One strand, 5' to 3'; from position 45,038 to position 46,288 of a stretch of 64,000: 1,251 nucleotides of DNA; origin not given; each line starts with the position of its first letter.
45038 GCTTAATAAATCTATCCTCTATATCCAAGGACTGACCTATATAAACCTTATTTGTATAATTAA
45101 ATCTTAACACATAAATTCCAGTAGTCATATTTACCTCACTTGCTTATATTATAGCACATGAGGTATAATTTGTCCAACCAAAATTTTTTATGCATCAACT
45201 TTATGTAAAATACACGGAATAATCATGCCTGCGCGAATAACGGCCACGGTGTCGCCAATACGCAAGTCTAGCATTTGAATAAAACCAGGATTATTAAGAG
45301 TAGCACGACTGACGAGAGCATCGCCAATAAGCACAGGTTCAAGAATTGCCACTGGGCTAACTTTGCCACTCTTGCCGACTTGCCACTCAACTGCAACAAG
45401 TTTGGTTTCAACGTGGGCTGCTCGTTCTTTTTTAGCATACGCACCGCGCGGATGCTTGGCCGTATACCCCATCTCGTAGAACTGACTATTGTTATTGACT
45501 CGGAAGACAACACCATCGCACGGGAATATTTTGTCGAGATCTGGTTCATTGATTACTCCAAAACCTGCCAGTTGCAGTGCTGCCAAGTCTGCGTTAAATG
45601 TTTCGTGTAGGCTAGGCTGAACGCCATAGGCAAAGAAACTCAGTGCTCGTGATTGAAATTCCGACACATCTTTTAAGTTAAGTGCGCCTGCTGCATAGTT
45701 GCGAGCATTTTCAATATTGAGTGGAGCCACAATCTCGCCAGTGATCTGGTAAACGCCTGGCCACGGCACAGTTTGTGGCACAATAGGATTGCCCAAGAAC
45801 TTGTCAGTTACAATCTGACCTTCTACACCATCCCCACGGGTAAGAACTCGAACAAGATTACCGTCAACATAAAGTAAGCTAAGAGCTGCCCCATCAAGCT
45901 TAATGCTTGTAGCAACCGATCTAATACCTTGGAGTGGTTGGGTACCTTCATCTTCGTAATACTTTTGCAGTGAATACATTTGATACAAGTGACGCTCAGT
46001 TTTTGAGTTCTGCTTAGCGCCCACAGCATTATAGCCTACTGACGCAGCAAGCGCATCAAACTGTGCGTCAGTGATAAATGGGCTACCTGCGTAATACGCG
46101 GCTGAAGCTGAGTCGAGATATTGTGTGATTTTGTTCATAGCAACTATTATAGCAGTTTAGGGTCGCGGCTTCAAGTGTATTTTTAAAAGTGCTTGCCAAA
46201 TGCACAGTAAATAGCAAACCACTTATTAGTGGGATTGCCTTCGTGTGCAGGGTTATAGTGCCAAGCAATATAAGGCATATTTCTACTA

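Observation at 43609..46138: NAD-dependent DNA ligase split into two genes by a free-standing GIY-YIG homing endonuclease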

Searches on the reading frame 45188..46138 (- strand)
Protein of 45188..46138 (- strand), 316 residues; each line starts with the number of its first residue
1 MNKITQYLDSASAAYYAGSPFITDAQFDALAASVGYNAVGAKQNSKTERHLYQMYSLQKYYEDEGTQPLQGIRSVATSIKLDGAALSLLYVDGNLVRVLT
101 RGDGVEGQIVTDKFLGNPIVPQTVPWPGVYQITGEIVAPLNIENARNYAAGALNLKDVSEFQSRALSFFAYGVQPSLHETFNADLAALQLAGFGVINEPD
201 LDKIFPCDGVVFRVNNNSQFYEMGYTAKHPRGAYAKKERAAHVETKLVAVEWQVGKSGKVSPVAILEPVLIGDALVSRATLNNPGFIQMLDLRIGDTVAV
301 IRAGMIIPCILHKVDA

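Call 3: search_protein_families(library=pfam, proteins=[window:45188-46138:-], max_evalue=0.01)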
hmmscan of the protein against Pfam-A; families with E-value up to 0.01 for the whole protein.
window:45188-46138:- (316 aa): 2 families
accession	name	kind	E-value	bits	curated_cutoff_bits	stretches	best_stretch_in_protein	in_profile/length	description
PF03120.22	DNA_ligase_OB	-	2.4e-25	88.6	32.9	1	244-314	1-71/79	NAD-dependent DNA ligase OB-fold domain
PF01653.23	DNA_ligase_aden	-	3.3e-24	86.2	27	2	47-198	6-191/253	NAD-dependent DNA ligase adenylation domain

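Call 5: search_dna_similar(query=window:45188-46138:-, collection=phages, mode=protein, max_rows=40)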
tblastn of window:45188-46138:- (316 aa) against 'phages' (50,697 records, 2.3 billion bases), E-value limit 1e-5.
Records with a match: 1212; places in all: 1215; records where one place covers at least 80% of the query: 1050.
Best place of each record, by identity: <60% 1212.
By first word of the organism name: Vibrio 380; Salmonella 269; Escherichia 135; Klebsiella 86; Erwinia 55; Bacteriophage 42; Pseudomonas 41; Aeromonas 24; Ralstonia 16; Rhizobium 15; and 44 more.
By host as written in the record: - 390; Erwinia amylovora 47; Escherichia coli 45; Salmonella enterica subsp. enterica serovar Enteritidis PT1 39; Vibrio harveyi BAA-1116 36; Klebsiella pneumoniae 28; Salmonella sp. 25; Salmonella enterica 22; and 247 more.
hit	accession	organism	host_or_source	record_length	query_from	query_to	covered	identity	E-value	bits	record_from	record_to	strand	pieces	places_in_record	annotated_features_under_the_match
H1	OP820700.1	Aeromonas phage vB_AdhS_TS3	Aeromonas dhakensis AM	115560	2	315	99%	46.9%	5e-68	235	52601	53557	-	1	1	DNA ligase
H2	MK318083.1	Aeromonas phage Akh-2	Aeromonas hydrophila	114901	2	315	99%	46.6%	4e-68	236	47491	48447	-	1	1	DNA ligase (NAD(+))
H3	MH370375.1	Salmonella phage S124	Salmonella enterica serotype Derby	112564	1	314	99%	44.5%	1e-72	249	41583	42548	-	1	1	NAD-dependent DNA ligase subunit A | hypothetical protein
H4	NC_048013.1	Salmonella phage S124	Salmonella enterica serotype Derby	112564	1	314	99%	44.5%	1e-72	249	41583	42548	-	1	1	NAD-dependent DNA ligase | hypothetical protein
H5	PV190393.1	Aeromonas phage AhP_Mru1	Aeromonas hydrophila subsp. hydrophila ...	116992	1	315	100%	44.1%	1e-64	226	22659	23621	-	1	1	NAD-dependent DNA ligase | transcriptional regulator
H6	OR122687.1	Salmonella phage vB_SenS-AKM_ECS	Salmonella sp.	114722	1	315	100%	44.1%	8e-72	246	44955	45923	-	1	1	NAD-dependent DNA ligase, subunit A | hypothetical protein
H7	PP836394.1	Salmonella phage vB_SenS-AKM_HA2021_32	Salmonella enterica subsp. enterica ...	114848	1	315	100%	44.1%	8e-72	246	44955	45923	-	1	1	NAD-dependent DNA ligase, subunit A | hypothetical protein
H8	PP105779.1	Salmonella phage vB_SalS-SIY1lw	Salmonella infantis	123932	1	314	99%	44.1%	1e-70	243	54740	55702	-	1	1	DNA ligase (NAD(+)) | hypothetical protein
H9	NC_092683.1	Salmonella phage bobsandoy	Salmonella enterica subsp. enterica ...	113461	1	315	100%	43.8%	9e-72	246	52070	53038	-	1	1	DNA ligase | hypothetical protein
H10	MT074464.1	Salmonella phage bobsandoy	Salmonella enterica subsp. enterica ...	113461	1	315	100%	43.8%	9e-72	246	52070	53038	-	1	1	DNA ligase | hypothetical protein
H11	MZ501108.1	Escherichia phage TrudiGerster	Escherichia coli K-12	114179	1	315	100%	43.8%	1e-71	246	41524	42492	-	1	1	NAD-dependent DNA ligase A subunit | hypothetical protein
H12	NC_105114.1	Escherichia phage TrudiGerster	Escherichia coli K-12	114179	1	315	100%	43.8%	1e-71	246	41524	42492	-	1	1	NAD-dependent DNA ligase A subunit | hypothetical protein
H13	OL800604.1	Salmonella phage vB_STy-RN29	Salmonella enterica serovar Typhimurium ...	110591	1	315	100%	43.8%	3e-71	244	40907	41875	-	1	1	DNA ligase subunit A | hypothetical protein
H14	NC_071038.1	Salmonella phage vB_STy-RN29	Salmonella enterica serovar Typhimurium ...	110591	1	315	100%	43.8%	3e-71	244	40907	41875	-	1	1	DNA ligase subunit A | hypothetical protein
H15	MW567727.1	Salmonella phage STWB21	Salmonella enterica subsp. enterica ...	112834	1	314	99%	43.9%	2e-71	245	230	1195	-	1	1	DNA ligase | hypothetical protein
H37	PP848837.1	Klebsiella phage vB_Kpn13-P2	Klebsiella pneumoniae Kpn13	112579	1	314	99%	43.9%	7e-67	232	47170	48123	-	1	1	NAD-dependent DNA ligase | hypothetical protein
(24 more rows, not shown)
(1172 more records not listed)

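Call 7: get_annotated_region(hit=H3, flank=3500)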
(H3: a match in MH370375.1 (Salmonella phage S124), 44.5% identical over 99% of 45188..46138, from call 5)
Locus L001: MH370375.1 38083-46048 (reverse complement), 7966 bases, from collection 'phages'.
description: Salmonella phage S124, complete genome.
organism: Salmonella phage S124 (NCBI taxid 2231351)
taxonomy: Viruses; Duplodnaviria; Heunggongvirae; Uroviricota; Caudoviricetes; Demerecviridae; Markadamsvirinae; Epseptimavirus; Epseptimavirus S124
host: Salmonella enterica serotype Derby; source: -; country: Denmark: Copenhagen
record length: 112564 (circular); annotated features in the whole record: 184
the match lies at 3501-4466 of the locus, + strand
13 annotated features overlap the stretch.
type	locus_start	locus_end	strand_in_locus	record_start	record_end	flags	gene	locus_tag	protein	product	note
CDS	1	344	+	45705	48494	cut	-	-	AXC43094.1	DNA primase C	Putative replication origin binding protein; label: orf46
CDS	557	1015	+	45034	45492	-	-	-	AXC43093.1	HNH homing endonuclease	label: orf45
CDS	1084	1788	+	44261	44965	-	-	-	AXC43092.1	hypothetical protein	T5 D2-like protein; label: orf44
CDS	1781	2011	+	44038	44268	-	-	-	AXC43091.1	hypothetical protein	label: orf43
CDS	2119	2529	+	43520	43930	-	-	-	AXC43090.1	hypothetical protein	T5 D3-like protein; label: orf42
CDS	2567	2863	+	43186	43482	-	-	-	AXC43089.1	hypothetical protein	label: orf41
CDS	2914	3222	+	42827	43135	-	-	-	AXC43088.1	transcriptional co-activator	label: orf40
CDS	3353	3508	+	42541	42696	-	-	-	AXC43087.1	hypothetical protein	label: orf39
CDS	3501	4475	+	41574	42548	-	-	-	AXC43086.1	NAD-dependent DNA ligase subunit A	label: orf38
CDS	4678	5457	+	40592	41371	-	-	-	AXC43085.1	NAD-dependent DNA ligase subunit B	label: orf37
CDS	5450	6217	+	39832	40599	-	-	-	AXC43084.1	putative transcriptional factor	T5 D5-like protein; label: orf36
CDS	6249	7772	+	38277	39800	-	-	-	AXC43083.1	DNA helicase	T5 D6-like protein; label: orf35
CDS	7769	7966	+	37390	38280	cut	-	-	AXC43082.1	DNA primase/helicase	label: orf34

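Call 8: get_annotated_region(hit=H1, flank=3500)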
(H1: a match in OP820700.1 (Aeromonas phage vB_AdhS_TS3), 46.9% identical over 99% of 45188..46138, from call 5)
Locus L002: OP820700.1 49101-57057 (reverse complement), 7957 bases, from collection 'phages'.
description: Aeromonas phage vB_AdhS_TS3, complete genome.
organism: Aeromonas phage vB_AdhS_TS3 (NCBI taxid 3003744)
taxonomy: Viruses; Duplodnaviria; Heunggongvirae; Uroviricota; Caudoviricetes; Demerecviridae; Shenzhenvirus
host: Aeromonas dhakensis AM; source: river; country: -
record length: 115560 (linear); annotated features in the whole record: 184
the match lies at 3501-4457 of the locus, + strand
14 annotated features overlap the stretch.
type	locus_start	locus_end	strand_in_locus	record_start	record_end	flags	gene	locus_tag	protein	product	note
CDS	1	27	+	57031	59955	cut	obp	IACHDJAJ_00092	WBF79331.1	putative replication origin binding protein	-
CDS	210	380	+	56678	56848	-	-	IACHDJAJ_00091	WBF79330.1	hypothetical protein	-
CDS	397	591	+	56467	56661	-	-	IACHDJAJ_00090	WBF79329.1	hypothetical protein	-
CDS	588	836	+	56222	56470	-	-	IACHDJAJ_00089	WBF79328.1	hypothetical protein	-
CDS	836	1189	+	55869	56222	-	-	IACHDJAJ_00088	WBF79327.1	hypothetical protein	-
CDS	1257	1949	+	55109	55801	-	-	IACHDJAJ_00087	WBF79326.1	hypothetical protein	-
CDS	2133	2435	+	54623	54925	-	-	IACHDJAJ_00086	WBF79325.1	hypothetical protein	-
CDS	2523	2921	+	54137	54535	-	-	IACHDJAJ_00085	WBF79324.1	hypothetical protein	-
CDS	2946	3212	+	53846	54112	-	-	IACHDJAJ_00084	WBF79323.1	hypothetical protein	-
CDS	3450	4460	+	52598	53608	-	-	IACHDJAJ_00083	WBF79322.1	DNA ligase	-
CDS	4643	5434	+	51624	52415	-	-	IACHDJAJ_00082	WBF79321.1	hypothetical protein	-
CDS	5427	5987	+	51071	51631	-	D5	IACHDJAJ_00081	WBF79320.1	putative transcription factor D5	-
CDS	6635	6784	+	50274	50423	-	-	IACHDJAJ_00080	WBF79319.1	hypothetical protein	-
CDS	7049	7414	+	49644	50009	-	-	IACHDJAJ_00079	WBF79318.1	hypothetical protein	-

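Call 16: find_related_loci(query=window:45188-46138:-, collection=viral_contigs, flank=5000)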
Query window:45188-46138:- (316 aa) in viral_contigs; peptide patterns used: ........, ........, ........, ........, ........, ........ (x = any residue, [..] = any of these).
72 stretches matched a pattern; 65 encode a relative of the query (tblastn E <= 1e-3); 65 distinct loci.
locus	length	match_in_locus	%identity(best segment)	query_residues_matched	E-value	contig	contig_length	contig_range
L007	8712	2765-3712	99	1-316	0e+0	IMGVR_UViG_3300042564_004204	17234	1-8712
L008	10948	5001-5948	93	1-316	0e+0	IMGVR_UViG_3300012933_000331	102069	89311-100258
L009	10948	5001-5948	92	1-316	0e+0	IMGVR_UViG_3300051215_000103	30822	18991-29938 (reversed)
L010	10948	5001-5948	92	1-316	0e+0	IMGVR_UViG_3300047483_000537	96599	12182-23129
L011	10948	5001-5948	91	1-316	0e+0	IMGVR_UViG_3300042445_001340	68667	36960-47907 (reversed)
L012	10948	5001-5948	91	1-316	0e+0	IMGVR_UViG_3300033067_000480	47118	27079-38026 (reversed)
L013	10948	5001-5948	90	1-316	0e+0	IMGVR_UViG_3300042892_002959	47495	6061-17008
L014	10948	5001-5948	91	1-316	0e+0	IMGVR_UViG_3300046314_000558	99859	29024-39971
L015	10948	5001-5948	90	1-316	0e+0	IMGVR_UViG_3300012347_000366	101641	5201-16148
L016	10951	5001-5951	91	1-316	0e+0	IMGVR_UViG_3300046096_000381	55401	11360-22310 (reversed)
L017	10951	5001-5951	91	1-316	0e+0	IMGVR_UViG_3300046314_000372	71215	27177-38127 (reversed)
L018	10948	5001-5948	90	1-316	0e+0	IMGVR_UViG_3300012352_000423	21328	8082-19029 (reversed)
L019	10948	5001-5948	90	1-316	0e+0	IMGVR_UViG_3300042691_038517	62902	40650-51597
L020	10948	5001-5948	90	1-316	0e+0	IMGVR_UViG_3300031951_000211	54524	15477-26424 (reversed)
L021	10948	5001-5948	91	1-316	0e+0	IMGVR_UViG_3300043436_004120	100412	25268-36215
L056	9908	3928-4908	67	1-316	2e-144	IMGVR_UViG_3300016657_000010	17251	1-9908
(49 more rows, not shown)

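Call 30: search_solved_structures(query=window:45188-46138:-, show_alignments=2, max_evalue=1e-10)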
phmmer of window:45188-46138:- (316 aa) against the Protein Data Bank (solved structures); distinct sequences matched with E-value up to 1e-10: 10.
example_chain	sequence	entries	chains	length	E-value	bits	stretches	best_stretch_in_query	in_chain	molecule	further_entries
9hu3_A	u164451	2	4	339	2e-61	211.2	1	4-315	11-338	DNA ligase (NAD(+))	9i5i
1v9p_A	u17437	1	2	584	2.9e-32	115.5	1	205-312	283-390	DNA ligase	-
4glx_A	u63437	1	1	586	9.6e-31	110.5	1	164-313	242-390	DNA ligase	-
8ak4_A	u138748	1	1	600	1.4e-30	109.9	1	202-312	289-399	DNA ligase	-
2owo_A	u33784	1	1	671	1.6e-30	109.7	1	164-313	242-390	DNA ligase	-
5tt5_A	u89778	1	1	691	1e-29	107.1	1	164-313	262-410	DNA ligase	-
1dgs_A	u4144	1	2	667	4.2e-28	101.8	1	205-312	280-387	DNA LIGASE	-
3sgi_A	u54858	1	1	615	5.5e-25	91.6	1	165-312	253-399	DNA ligase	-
3jsl_A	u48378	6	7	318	1.8e-13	53.7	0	76-183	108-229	DNA ligase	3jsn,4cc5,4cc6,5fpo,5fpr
4glw_A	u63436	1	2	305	6.8e-12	48.6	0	38-237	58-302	DNA ligase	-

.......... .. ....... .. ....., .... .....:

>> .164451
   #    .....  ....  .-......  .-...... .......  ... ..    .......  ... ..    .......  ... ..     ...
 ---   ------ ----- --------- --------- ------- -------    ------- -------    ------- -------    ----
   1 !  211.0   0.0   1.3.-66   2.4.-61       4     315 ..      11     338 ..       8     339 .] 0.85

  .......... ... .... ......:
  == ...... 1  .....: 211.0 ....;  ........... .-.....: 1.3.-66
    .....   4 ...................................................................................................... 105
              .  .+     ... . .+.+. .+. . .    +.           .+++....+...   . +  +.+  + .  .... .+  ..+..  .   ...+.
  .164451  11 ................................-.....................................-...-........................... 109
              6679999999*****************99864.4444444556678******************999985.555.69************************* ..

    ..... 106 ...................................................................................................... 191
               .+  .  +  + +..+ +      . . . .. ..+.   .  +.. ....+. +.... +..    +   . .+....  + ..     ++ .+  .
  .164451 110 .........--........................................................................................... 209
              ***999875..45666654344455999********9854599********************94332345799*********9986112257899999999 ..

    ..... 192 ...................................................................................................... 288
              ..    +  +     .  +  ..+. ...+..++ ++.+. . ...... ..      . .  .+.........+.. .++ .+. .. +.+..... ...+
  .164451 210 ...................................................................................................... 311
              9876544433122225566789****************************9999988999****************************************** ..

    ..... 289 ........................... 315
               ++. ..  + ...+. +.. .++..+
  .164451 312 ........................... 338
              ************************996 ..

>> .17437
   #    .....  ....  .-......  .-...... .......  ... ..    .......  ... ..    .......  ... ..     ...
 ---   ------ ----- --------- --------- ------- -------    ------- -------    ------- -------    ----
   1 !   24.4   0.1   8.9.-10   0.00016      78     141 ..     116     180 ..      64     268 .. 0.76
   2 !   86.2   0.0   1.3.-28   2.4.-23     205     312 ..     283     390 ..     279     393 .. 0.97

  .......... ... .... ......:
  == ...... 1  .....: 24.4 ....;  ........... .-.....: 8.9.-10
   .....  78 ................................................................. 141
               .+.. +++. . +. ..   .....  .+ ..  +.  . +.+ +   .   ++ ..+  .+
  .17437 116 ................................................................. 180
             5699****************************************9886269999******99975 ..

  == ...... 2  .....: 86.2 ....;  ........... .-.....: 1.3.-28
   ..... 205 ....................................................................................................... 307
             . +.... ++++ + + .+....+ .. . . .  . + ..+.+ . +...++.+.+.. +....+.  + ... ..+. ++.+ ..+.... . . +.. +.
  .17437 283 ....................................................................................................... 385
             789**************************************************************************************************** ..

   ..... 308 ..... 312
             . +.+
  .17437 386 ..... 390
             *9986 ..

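Call 42: search_protein_families(library=phrogs, proteins=[window:45188-46138:-], max_evalue=0.001)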
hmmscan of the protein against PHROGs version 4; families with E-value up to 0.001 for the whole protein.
window:45188-46138:- (316 aa): 2 families
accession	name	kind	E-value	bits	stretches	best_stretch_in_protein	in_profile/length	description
phrog_3359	-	DNA, RNA and nucleotide metabolism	9.4e-95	318.6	1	1-315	1-324/325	NAD-dependent DNA ligase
phrog_3869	-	DNA, RNA and nucleotide metabolism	2.6e-62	212.3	1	1-314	9-381/656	NAD-dependent DNA ligase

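Call 46: search_protein_representatives(protein=window:45188-46138:-)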
Query: 316 residues. Proteins with E-value up to 0.001 (for the whole library): 14793; up to 1e-10: 9103; up to 1e-30: 233. The best 150 are listed.
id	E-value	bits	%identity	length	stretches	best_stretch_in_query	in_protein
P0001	1.0e-126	438.8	63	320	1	3-316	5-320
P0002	2.8e-104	365.1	55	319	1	1-316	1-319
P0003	6.9e-98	344.1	56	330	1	4-315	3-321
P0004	9.6e-87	307.5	58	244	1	18-255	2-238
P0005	4.7e-82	292.1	47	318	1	6-314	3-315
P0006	1.5e-81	290.5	66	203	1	119-316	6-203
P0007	2.3e-81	289.9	52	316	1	3-313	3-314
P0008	7.1e-80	285.0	48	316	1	4-314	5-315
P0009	8.3e-79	281.5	51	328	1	4-313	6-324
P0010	3.2e-77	276.2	48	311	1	6-315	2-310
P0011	8.1e-77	274.9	47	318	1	6-313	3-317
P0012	9.9e-77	274.6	51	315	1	3-315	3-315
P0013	3.3e-76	272.9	46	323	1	3-314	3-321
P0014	1.4e-75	270.9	52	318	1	10-315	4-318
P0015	3.9e-75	269.4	48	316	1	4-311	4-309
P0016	8.9e-75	268.2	48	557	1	3-312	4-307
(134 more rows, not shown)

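Call 49: find_related_loci(query=P0016, collection=viral_contigs, flank=6000)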
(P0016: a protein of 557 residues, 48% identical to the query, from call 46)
Query P0016 (557 aa) in viral_contigs; peptide patterns used: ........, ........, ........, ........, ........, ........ (x = any residue, [..] = any of these).
17 stretches matched a pattern, but none encodes a relative of the query by tblastn (E <= 1e-3).
